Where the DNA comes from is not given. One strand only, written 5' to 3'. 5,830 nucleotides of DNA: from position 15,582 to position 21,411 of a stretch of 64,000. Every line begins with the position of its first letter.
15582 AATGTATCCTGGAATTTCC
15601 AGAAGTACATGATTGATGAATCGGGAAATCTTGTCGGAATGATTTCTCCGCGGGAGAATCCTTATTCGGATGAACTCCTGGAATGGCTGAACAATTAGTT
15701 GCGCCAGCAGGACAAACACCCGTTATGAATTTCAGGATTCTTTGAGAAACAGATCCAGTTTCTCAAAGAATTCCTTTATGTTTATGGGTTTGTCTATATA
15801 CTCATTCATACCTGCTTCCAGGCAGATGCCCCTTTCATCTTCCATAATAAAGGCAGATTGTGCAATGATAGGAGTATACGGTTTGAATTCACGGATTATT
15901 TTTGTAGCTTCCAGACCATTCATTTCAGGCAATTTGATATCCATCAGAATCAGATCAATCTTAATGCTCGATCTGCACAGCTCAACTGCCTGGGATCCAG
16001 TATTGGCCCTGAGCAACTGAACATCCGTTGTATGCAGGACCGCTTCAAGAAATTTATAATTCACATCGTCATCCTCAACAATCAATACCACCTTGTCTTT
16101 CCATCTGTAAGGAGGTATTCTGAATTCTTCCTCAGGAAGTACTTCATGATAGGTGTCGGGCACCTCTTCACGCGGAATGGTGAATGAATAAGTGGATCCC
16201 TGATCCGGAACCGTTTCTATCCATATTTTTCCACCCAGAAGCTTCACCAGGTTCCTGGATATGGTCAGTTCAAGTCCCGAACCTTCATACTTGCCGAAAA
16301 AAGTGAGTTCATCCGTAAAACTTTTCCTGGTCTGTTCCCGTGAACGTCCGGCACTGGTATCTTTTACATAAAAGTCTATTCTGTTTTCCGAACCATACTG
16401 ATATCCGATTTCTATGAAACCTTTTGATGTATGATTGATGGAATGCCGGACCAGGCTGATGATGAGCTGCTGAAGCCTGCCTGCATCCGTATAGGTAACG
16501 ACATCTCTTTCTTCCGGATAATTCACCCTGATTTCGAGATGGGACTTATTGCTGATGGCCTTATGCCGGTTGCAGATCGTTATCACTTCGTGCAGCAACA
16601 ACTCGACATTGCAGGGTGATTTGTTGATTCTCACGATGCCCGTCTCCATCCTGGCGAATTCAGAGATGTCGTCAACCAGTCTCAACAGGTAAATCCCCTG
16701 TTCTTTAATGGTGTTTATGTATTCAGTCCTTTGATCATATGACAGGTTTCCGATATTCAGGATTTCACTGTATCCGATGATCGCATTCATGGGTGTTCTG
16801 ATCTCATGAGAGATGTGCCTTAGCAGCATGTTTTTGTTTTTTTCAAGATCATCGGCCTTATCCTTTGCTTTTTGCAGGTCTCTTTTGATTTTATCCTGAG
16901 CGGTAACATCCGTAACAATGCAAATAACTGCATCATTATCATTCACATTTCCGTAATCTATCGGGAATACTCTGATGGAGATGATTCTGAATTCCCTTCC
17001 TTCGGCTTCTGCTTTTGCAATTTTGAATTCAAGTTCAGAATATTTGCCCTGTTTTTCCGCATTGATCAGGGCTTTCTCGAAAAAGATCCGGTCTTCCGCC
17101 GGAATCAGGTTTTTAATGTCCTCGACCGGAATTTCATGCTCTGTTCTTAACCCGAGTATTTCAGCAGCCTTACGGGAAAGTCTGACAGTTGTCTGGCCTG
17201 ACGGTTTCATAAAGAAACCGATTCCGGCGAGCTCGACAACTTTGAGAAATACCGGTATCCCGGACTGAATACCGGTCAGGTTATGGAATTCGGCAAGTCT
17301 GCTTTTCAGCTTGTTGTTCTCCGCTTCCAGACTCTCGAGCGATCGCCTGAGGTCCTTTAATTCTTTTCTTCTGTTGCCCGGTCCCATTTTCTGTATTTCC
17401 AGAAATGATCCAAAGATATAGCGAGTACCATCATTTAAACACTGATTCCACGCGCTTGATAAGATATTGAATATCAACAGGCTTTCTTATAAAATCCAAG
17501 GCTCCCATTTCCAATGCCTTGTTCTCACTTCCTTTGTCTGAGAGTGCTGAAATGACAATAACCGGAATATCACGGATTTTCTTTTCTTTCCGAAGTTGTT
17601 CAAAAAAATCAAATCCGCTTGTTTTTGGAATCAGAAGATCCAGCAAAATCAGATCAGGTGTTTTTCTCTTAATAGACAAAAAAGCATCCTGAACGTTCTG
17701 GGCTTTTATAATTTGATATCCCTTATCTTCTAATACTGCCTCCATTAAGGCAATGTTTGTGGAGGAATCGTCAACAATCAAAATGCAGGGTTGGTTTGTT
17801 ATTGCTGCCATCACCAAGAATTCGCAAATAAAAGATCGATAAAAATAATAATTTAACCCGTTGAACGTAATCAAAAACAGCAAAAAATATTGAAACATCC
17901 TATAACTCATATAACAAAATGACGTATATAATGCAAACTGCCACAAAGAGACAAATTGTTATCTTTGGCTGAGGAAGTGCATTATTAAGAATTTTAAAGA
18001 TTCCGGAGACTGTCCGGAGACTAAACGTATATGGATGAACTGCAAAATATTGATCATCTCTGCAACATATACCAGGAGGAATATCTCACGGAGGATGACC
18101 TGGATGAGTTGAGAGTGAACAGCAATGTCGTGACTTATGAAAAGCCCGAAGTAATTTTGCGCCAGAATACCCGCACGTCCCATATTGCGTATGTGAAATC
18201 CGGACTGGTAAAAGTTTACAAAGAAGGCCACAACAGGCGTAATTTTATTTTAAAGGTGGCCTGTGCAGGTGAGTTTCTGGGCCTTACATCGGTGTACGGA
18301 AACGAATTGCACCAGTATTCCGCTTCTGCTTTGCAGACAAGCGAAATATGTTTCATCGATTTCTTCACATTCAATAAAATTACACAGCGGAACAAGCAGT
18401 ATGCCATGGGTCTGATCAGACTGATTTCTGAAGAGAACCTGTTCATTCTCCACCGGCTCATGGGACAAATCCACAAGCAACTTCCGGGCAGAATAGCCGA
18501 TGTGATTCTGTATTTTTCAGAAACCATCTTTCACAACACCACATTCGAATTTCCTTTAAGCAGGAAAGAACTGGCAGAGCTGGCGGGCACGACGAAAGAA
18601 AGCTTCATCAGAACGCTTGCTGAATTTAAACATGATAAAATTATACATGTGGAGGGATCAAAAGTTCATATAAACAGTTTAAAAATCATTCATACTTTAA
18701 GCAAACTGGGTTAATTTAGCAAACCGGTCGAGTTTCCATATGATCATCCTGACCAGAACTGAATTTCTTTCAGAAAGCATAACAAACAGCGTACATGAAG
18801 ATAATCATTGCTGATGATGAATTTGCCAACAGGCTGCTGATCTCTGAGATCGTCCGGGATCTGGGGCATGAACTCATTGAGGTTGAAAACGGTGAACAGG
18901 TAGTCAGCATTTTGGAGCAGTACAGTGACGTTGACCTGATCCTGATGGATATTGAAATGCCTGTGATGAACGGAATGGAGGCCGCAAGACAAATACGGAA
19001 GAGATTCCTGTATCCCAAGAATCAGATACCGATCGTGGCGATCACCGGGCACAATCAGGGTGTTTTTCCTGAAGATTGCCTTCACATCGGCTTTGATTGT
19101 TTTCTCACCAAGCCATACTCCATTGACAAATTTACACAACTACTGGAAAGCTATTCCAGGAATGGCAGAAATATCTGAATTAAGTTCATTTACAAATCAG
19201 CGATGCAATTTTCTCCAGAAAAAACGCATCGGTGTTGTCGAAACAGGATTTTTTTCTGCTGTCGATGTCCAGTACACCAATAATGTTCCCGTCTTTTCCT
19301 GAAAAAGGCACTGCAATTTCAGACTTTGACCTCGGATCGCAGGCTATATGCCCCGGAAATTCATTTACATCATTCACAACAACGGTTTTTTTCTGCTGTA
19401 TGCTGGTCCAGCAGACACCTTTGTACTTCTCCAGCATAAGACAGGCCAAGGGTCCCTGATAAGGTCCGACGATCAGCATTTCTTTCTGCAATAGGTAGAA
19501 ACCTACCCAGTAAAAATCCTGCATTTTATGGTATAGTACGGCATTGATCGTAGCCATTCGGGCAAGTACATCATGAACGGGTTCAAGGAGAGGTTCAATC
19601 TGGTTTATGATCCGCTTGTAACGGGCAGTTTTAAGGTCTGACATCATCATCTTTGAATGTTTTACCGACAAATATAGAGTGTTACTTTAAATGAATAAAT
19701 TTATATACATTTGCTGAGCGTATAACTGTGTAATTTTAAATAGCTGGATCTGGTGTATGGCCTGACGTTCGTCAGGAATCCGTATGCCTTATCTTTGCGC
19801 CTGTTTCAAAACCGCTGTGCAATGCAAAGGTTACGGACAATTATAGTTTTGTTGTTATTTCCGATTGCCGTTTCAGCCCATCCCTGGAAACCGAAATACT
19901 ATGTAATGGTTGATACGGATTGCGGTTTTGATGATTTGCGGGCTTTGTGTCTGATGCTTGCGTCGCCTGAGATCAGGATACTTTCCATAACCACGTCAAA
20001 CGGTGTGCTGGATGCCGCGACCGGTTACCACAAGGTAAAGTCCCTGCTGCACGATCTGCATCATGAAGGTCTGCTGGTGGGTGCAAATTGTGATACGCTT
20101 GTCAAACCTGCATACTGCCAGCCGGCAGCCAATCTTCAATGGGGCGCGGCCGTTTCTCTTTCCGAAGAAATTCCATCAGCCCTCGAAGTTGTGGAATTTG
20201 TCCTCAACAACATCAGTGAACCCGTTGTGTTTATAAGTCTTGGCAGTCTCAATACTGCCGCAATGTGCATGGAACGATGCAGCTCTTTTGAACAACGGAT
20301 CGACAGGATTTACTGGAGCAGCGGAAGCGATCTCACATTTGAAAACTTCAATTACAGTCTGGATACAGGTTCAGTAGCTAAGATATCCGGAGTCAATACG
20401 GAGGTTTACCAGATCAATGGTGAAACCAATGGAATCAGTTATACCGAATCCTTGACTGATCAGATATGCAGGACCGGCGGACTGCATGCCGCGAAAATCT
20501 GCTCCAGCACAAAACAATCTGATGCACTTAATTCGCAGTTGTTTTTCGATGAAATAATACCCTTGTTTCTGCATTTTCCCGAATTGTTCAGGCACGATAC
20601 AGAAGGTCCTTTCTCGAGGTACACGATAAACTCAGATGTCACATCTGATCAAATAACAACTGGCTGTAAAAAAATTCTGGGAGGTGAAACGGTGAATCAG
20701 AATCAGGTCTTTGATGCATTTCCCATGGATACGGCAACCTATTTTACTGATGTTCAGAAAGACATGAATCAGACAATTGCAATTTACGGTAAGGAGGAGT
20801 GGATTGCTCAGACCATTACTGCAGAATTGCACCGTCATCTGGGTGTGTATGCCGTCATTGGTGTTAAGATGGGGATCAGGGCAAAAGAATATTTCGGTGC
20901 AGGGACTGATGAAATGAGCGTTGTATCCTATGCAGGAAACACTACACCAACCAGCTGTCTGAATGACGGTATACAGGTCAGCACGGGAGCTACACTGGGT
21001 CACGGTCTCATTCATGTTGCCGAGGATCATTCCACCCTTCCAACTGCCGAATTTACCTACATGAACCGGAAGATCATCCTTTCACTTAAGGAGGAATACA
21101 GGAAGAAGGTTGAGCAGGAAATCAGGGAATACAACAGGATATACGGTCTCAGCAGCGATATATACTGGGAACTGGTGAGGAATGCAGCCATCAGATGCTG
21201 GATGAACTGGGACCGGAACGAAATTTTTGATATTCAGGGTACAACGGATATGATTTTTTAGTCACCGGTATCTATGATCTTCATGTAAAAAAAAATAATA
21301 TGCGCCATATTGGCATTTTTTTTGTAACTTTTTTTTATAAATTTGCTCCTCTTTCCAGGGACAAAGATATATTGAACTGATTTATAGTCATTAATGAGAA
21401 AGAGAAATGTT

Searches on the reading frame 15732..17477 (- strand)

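Call 88: search_protein_families(library=pfam, proteins=[window:15732-17477:-], max_evalue=0.0001)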
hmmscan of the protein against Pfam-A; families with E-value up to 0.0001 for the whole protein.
window:15732-17477:- (581 aa): 3 families
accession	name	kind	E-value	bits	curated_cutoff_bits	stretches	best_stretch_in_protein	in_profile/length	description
PF00072.30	Response_reg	-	2.5e-23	82.8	30.2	1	464-574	1-110/111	Response regulator receiver domain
PF00512.31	HisKA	-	7.7e-17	61.6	26.9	1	215-280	2-66/66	His Kinase A (phospho-acceptor) domain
PF02518.31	HATPase_c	-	1.7e-16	61.1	26.4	1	331-437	2-110/111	Histidine kinase-, DNA gyrase B-, and HSP90-like ATPase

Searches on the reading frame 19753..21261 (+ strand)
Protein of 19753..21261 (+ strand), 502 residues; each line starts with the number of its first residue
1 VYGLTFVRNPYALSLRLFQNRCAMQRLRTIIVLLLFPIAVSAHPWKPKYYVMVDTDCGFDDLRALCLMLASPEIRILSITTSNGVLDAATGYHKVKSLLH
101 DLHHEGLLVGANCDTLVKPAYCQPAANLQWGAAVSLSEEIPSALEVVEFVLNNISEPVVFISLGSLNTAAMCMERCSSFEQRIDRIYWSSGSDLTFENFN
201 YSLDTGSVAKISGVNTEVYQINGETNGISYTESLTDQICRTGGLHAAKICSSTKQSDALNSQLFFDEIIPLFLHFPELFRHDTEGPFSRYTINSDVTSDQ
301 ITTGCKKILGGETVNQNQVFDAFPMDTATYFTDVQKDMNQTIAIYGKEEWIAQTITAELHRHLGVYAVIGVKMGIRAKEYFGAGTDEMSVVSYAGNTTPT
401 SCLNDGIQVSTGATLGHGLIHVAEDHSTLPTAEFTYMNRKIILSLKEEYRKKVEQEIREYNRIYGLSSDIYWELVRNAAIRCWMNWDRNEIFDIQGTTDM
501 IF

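Call 87: search_protein_families(library=pfam, proteins=[window:19753-21261:+], max_evalue=0.0001)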
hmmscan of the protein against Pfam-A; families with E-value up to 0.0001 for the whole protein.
window:19753-21261:+ (502 aa): 2 families
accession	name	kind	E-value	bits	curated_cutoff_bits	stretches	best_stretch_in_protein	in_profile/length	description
PF02663.19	FmdE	-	7.2e-15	55.7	22.9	1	359-493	1-133/133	FmdE, Molybdenum formylmethanofuran dehydrogenase operon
PF01156.24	IU_nuc_hydro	-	4.1e-13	50.1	34.2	1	51-201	1-164/297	Inosine-uridine preferring nucleoside hydrolase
